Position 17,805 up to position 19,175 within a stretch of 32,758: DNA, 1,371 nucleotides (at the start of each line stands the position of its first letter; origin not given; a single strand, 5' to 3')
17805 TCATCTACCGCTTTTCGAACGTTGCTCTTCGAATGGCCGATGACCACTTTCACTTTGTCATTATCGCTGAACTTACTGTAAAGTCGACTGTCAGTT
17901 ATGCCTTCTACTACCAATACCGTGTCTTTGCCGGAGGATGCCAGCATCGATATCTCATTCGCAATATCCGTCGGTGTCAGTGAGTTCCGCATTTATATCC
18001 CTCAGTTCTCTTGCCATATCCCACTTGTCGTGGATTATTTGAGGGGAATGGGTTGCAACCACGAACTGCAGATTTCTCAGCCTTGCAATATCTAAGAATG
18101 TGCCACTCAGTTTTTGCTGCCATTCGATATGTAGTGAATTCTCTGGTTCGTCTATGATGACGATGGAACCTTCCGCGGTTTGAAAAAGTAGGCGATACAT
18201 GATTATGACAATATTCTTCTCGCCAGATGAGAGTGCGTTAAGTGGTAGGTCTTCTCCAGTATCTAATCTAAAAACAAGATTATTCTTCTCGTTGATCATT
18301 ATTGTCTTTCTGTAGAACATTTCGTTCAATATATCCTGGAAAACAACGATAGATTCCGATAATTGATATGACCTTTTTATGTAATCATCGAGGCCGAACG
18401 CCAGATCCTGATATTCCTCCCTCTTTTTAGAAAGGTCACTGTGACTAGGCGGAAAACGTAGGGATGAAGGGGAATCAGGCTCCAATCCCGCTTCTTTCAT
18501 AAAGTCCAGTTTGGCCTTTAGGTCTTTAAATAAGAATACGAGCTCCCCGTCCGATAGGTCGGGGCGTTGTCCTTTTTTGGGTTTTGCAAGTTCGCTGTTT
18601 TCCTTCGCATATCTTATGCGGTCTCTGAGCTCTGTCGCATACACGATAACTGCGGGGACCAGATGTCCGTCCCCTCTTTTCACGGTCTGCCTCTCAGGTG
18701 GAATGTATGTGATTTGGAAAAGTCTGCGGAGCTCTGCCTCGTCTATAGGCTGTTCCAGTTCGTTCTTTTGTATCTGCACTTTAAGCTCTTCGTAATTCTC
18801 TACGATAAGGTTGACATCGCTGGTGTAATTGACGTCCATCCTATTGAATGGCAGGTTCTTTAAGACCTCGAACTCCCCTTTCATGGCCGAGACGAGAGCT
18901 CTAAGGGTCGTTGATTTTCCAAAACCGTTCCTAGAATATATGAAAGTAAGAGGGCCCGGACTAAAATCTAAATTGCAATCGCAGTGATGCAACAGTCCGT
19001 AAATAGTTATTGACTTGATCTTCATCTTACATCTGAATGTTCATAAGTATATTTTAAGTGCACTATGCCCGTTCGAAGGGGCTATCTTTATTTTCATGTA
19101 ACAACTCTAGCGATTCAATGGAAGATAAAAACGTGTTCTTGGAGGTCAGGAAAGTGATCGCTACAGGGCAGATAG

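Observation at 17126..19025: PARIS-like split-OLD pair (ABC ATPase + DUF4435/Toprim) in an archaeal chromosome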

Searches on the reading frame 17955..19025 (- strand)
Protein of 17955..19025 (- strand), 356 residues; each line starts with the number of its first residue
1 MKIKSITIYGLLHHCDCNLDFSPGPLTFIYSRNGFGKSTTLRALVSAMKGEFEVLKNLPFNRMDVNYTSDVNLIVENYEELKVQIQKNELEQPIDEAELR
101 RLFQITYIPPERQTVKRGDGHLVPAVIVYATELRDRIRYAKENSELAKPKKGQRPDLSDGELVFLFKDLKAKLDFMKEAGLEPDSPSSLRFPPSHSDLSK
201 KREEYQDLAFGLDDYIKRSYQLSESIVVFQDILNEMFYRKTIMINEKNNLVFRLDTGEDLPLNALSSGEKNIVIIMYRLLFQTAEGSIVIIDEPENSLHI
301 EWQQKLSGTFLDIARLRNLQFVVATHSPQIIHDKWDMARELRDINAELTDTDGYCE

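Call 3: search_protein_families(library=pfam, proteins=[window:17955-19025:-], max_evalue=0.1)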
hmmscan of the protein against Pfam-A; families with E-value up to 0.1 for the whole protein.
window:17955-19025:- (356 aa): 8 families
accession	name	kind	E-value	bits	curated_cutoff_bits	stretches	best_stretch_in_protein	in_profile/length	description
PF13175.12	AAA_15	-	4.2e-24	86.3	32.1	2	204-331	252-374/374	AAA ATPase domain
PF13304.12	AAA_21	-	2.5e-17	64.3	27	1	138-331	102-303/304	AAA domain, putative AbiEii toxin, Type IV TA system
PF13476.12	AAA_23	-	4.8e-09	37.6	27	1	6-153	2-110/201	AAA domain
PF00005.33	ABC_tran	-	8.3e-06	26.9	25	1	16-51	3-41/137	ABC transporter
PF02463.25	SMC_N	-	3.9e-05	23.6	40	1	95-333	119-204/220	RecF/RecN/SMC N terminal domain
PF13166.12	AAA_13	-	0.0025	17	36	0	223-313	457-554/713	AAA domain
PF13514.12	AAA_27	-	0.013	15.6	22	1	1-45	1-47/206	AAA domain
PF01637.24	ATPase_2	-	0.023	14.9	33.2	1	22-87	18-84/225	ATPase domain predominantly from Archaea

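Call 4: search_protein_families(library=padloc, proteins=[window:17955-19025:-], max_evalue=0.1)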
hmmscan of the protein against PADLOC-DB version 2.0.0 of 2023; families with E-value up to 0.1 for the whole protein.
window:17955-19025:- (356 aa): 140 families (the best 25 are shown)
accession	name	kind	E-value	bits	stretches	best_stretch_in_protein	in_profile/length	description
PDLC04164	AriA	-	7.8e-29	99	1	214-336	119-241/253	-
PDLC00289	PtuA1|PtuA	-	1.2e-24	85.2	1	237-331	200-292/404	AAA ATPase domain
PDLC02979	AriA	-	9e-24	82.9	2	86-331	159-373/373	-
PDLC00303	PtuA1|PtuA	-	1.8e-22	78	1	219-332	172-283/386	AAA ATPase domain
PDLC02980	AriA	-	9.6e-21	73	2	189-331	139-303/304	-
PDLC00273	PtuA1|PtuA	-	1.9e-20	71.2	1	232-333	172-271/375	AAA ATPase domain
PDLC00283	PtuA1|PtuA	-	3.6e-19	67.2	1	253-331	265-344/448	AAA ATPase domain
PDLC00285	PtuA1|PtuA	-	5.7e-19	66.7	1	251-332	248-331/432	AAA ATPase domain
PDLC00265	PtuA1|PtuA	-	4.1e-18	63.7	2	233-333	280-374/479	AAA ATPase domain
PDLC00266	PtuA1|PtuA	-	1.2e-17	62.3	1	245-332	293-381/483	AAA ATPase domain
PDLC00290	PtuA1|PtuA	-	2.6e-17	61.3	2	223-332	203-314/414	AAA ATPase domain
PDLC00278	PtuA1|PtuA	-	2.7e-17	61.2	2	245-332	234-332/436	AAA ATPase domain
PDLC00271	PtuA1|PtuA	-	3e-17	61.3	1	1-333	1-324/421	AAA ATPase domain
PDLC00308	PtuA1|PtuA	-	2.6e-16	57.7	1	250-332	265-349/449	AAA ATPase domain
PDLC00310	PtuA1|PtuA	-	3.8e-15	53.9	2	231-331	223-334/443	AAA ATPase domain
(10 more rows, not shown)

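Call 5: search_protein_families(library=ncbifam, proteins=[window:17955-19025:-], max_evalue=0.1)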
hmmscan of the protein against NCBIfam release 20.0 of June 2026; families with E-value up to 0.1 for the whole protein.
window:17955-19025:- (356 aa): 54 families (the best 25 are shown)
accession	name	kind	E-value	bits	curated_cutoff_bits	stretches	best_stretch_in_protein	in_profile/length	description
NF041760.1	PtuA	equivalog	1.3e-11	44.1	500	1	255-332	335-421/524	retron Ec78 anti-phage system effector ATPase PtuA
NF010068.0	PRK13548.1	equivalog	3.5e-08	32.9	261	2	16-51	23-61/261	heme ABC transporter ATP-binding protein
NF000355.4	ribo_prot_ABC_F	equivalog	1.3e-06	27.5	380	1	227-310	393-472/499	ribosomal protection-like ABC-F family protein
NF000167.2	ABCF_Lsa_all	exception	1.5e-06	27.5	750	2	232-307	92-157/492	Lsa family ABC-F type ribosomal protection protein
TIGR04435.1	restrict_AAA_1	hypoth_equivalog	2.1e-06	26.8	300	1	214-333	349-472/568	restriction system-associated AAA family ATPase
NF038234.1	retron_eff_Eco8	equivalog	2.1e-06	26.6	250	1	287-332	274-326/679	retron Eco8 family effector endonuclease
TIGR01189.1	ccmA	equivalog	3.5e-06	26.8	131.6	1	197-329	63-188/198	heme ABC exporter ATP-binding protein CcmA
NF040873.1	AztA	equivalog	6.9e-06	25.8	220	1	258-333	113-184/191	zinc ABC transporter ATP-binding protein AztA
NF010061.0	PRK13538.1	equivalog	2.2e-05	24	195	0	197-328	68-193/211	cytochrome c biogenesis heme-transporting ATPase CcmA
TIGR03608.1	L_ocin_972_ABC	subfamily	3e-05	23.6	254.85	1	255-332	125-198/206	putative bacteriocin export ABC transporter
TIGR02315.1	ABC_phnC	equivalog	3.2e-05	23.5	266.1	1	263-330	144-208/243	phosphonate ABC transporter ATP-binding protein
NF050005.1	ABC_ATPase_Uup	equivalog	6.4e-05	21.3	900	1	260-302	436-475/636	ATP-binding cassette ATPase Uup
TIGR02857.1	CydD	equivalog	0.00011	21.4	435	1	264-332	458-521/529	thiol reductant ABC exporter subunit CydD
NF003034.1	PRK03918.1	equivalog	0.00013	20.1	700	1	1-66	1-69/878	DNA double-strand break repair ATPase Rad50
NF010067.0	PRK13547.1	equivalog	0.00015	21.1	374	1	16-49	19-52/272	heme ABC transporter ATP-binding protein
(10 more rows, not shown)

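Call 22: search_solved_structures(query=window:17955-19025:-, max_evalue=0.01, show_alignments=2)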
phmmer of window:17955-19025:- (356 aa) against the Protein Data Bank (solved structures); distinct sequences matched with E-value up to 0.01: 28.
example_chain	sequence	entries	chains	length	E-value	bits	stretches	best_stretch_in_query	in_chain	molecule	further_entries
8ux9_B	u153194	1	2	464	9.1e-16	61.2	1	196-332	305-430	AriA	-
8v45_A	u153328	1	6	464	9.5e-16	61.2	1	196-332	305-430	AriA antitoxin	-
8v46_A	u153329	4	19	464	2.4e-15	59.8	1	196-332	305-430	AriA antitoxin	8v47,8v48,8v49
3qku_A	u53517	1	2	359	6.9e-06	28.8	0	229-329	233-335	DNA double-strand break repair rad50 ATPase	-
3qkt_A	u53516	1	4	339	7.2e-06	28.7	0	229-329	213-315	DNA double-strand break repair rad50 ATPase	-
9e8z_C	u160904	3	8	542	8.5e-06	28.5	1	243-333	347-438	Retron Ec83 probable ATPase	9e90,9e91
2nq2_C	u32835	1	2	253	1e-05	28.2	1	263-330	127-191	Hypothetical ABC transporter ATP-binding protein HI1470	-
9n69_A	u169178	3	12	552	1.1e-05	28.1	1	260-333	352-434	AAA family ATPase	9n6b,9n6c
4nck_A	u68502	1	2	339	2.4e-05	27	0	229-329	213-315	DNA double-strand break repair Rad50 ATPase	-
4nci_A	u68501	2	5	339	2.7e-05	26.8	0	229-329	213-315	DNA double-strand break repair Rad50 ATPase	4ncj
4nch_A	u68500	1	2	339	3.3e-05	26.6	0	229-329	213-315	DNA double-strand break repair Rad50 ATPase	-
22bu_B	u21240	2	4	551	8.4e-05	25.2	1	272-332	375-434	AAA family ATPase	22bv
6p74_A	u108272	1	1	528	0.00011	24.8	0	259-330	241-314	Putative ATP-dependent endonuclease of the OLD family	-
9vkz_A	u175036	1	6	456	0.00012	24.7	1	253-331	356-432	Retron Ec78 probable ATPase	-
9vh1_D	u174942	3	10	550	0.00017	24.2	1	253-331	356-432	Retron Ec78 probable ATPase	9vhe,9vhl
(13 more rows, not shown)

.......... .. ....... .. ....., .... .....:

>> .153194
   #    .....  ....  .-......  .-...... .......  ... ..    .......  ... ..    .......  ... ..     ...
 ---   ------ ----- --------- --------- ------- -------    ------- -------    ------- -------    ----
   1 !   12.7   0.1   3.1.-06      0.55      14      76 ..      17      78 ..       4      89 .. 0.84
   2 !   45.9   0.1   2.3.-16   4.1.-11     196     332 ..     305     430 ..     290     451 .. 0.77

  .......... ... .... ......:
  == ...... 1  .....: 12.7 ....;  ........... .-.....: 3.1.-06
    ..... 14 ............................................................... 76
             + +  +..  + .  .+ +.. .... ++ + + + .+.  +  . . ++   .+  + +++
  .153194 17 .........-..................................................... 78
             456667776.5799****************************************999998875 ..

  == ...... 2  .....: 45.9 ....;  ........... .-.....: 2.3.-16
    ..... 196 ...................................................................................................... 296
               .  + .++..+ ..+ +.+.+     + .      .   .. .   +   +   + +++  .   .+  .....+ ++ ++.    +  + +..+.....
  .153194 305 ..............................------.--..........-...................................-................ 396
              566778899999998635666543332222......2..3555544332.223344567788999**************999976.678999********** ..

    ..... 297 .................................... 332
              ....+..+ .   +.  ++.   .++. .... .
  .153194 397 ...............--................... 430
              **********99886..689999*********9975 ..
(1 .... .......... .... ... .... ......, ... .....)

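Call 26: find_homologous_proteins(query=window:17955-19025:-, max_evalue=0.00001)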
Query window:17955-19025:- (356 aa): 2574 proteins with E <= 0.00001 among 5340 candidates; the best 120 are listed.
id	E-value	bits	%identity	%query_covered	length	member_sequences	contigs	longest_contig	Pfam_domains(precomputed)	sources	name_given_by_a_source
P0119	2.1e-235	798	100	100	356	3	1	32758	PF00005.34,PF13175.13,PF13476.13,PF13304.13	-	-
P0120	4.5e-213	725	89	100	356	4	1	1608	PF00005.34,PF13175.13,PF13476.13,PF02463.26,PF13304.13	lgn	-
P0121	5.0e-209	712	86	100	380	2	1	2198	PF00005.34,PF13175.13,PF13476.13,PF02463.26,PF13304.13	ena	-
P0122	2.9e-207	706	85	100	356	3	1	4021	PF13175.13,PF13476.13,PF13304.13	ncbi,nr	ncbi:MAG TPA: ATP-binding protein [Candidatus Methanomethylophilaceae archaeon]|nr:ATP-binding prote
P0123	3.2e-206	702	85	100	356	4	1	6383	PF13175.13,PF02463.26,PF13304.13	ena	-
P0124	4.0e-169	580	71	100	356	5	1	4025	PF13175.13,PF13304.13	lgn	-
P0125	1.1e-161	556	67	100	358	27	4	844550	PF00005.34,PF13175.13,PF13476.13,PF02463.26,PF13304.13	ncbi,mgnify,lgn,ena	mgnify:FL=1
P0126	3.4e-158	544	66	100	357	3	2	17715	PF00005.34,PF13175.13,PF02463.26,PF13304.13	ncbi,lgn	ncbi:MAG: AAA family ATPase [Candidatus Methanomethylophilaceae archaeon]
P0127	2.0e-157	542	67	100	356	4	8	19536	PF00005.34,PF13175.13,PF13476.13,PF02463.26,PF13304.13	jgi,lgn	jgi:ABC-type lipoprotein export system ATPase subunit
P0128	2.2e-153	529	65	100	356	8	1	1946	PF13175.13,PF13476.13,PF13304.13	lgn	-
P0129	2.3e-153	529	64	100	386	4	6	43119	PF00005.34,PF13175.13,PF02463.26,PF13304.13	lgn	-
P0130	5.5e-150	517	63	100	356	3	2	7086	PF13175.13,PF13476.13,PF13304.13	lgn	-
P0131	5.7e-150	517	73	89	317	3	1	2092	PF13175.13,PF13304.13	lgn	-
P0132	1.4e-147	510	63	100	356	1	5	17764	PF13175.13,PF13476.13,PF02463.26,PF13304.13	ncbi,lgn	-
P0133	5.1e-144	498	65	95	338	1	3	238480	PF13175.13,PF02463.26,PF13304.13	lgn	-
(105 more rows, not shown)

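Call 47: predict_structure(alignment_id=A2)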
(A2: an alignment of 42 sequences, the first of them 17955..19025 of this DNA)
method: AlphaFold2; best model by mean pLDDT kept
length: 356 residues; sequences in the alignment: 42
mean_pLDDT: 90.8   pTM: 0.87
mean pLDDT of the five models: 90.8, 90.4, 89.5, 89.4, 89.2
residues with pLDDT >= 90: 279; 70-90: 66; 50-70: 3; < 50: 8
segments of 3 or more residues with pLDDT < 50: 349-356
pLDDT, mean of each block of 10 residues (from residue 1): 93 89 93 84 95 94 94 93 90 92 93 90 94 96 93 87 94 94 89 90 93 95 96 93 92 92 92 97 95 92 93 95 92 91 68 38
secondary structure, 60 per line:
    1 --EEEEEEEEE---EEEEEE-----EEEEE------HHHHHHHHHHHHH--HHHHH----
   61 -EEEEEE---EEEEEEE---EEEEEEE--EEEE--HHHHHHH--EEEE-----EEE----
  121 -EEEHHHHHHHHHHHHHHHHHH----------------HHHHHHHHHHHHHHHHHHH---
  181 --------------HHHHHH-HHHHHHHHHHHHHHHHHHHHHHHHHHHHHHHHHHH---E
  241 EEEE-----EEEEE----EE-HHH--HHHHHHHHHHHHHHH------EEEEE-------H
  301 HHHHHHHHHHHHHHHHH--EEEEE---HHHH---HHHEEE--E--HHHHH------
elements in order: E3-11 E15-20 E26-30 H37-49 H52-56 E62-67 E71-77 E81-87 E90-93 H96-102 E105-108 E114-116 E122-124 H125-142 H159-177 H195-200 H202-236 E240-244 E250-254 H267-281 E288-292 H300-317 E320-324 H328-331 E338-340 H346-350

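Call 51: fold_search(model_id=the predicted structure, library=pdb)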
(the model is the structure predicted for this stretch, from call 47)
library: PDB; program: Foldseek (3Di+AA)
matches with E <= 10: 1279; with E <= 0.001: 508
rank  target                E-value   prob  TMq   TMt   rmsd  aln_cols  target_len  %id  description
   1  8v45_B                9.6e-20  1.00  0.61  0.57   9.6       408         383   19  CryoEM structure of AriA-Ocr complex (released 2024-06-26)
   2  8v45_F                2.9e-19  1.00  0.62  0.59   9.2       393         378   19  CryoEM structure of AriA-Ocr complex (released 2024-06-26)
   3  8v46_B                3.3e-19  1.00  0.58  0.52  12.4       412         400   18  CryoEM structure of AriA-AriB complex (Form I) (released 2024-06-26)
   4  8v45_C                3.7e-19  1.00  0.63  0.60   8.4       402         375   19  CryoEM structure of AriA-Ocr complex (released 2024-06-26)
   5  8ux9_B                8.3e-19  1.00  0.56  0.51  12.8       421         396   17  Asymmetric unit of the PARIS Immune Complex at 3.2 Angstrom Resolution (released 2024-09-18)
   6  8v45_D                1.2e-18  1.00  0.56  0.53  12.8       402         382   18  CryoEM structure of AriA-Ocr complex (released 2024-06-26)
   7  8ux9_C                1.5e-18  1.00  0.59  0.53   9.3       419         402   18  Asymmetric unit of the PARIS Immune Complex at 3.2 Angstrom Resolution (released 2024-09-18)
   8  8v49_C                2.2e-18  1.00  0.59  0.54   8.7       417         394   18  CryoEM structure of AriA (E393Q) sensory subunit (released 2024-06-26)
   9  8v46_C                2.8e-18  1.00  0.60  0.53   9.7       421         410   18  CryoEM structure of AriA-AriB complex (Form I) (released 2024-06-26)
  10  8v45_A                7.1e-18  1.00  0.60  0.57   9.3       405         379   18  CryoEM structure of AriA-Ocr complex (released 2024-06-26)
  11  8v46_A                7.9e-18  1.00  0.60  0.53   9.2       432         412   17  CryoEM structure of AriA-AriB complex (Form I) (released 2024-06-26)
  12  8v45_E                7.9e-18  1.00  0.55  0.52  12.6       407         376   17  CryoEM structure of AriA-Ocr complex (released 2024-06-26)
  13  8v49_B                9.4e-18  1.00  0.61  0.56   8.4       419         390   18  CryoEM structure of AriA (E393Q) sensory subunit (released 2024-06-26)
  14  8v49_A                2.1e-17  1.00  0.59  0.53   9.1       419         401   18  CryoEM structure of AriA (E393Q) sensory subunit (released 2024-06-26)
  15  8v47_H                9.6e-17  1.00  0.53  0.61  17.0       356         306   20  CryoEM structure of AriA-AriB complex (Form II) (released 2024-06-26)
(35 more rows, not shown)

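Call 72: search_protein_families(library=phrogs, proteins=[window:17955-19025:-], max_evalue=0.001)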
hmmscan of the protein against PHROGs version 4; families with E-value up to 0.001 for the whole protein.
window:17955-19025:- (356 aa): 13 families
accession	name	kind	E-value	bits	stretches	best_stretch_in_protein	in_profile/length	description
phrog_7507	-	unknown function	2.2e-40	140.4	2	224-340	337-460/483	-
phrog_3940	-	unknown function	2e-19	70.8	1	242-333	201-301/537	-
phrog_8323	-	unknown function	1.9e-18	67.3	1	1-332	49-366/623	-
phrog_9802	-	unknown function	9.6e-15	55.5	1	216-332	200-329/438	-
phrog_14430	-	unknown function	3.2e-14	54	1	206-332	259-383/444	-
phrog_8066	-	unknown function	1.4e-12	48.3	1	262-332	360-430/522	-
phrog_4747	-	unknown function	1.1e-09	38.9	1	285-333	333-381/610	-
phrog_5836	-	unknown function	7.7e-08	31.8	1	238-333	257-352/1071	-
phrog_25246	-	moron, auxiliary metabolic gene and host takeover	3.8e-07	30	1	203-333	197-326/616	ABC transporter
phrog_293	-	moron, auxiliary metabolic gene and host takeover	8.4e-07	28.3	0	253-331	258-332/1058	ABC transporter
phrog_21420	-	unknown function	5e-05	23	1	274-331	517-570/654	-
phrog_77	-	DNA, RNA and nucleotide metabolism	6.1e-05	22.7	0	1-45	296-341/967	SbcC-like subunit of palindrome specific endonuclease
phrog_8939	-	unknown function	0.0001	22.1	1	259-333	413-495/595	-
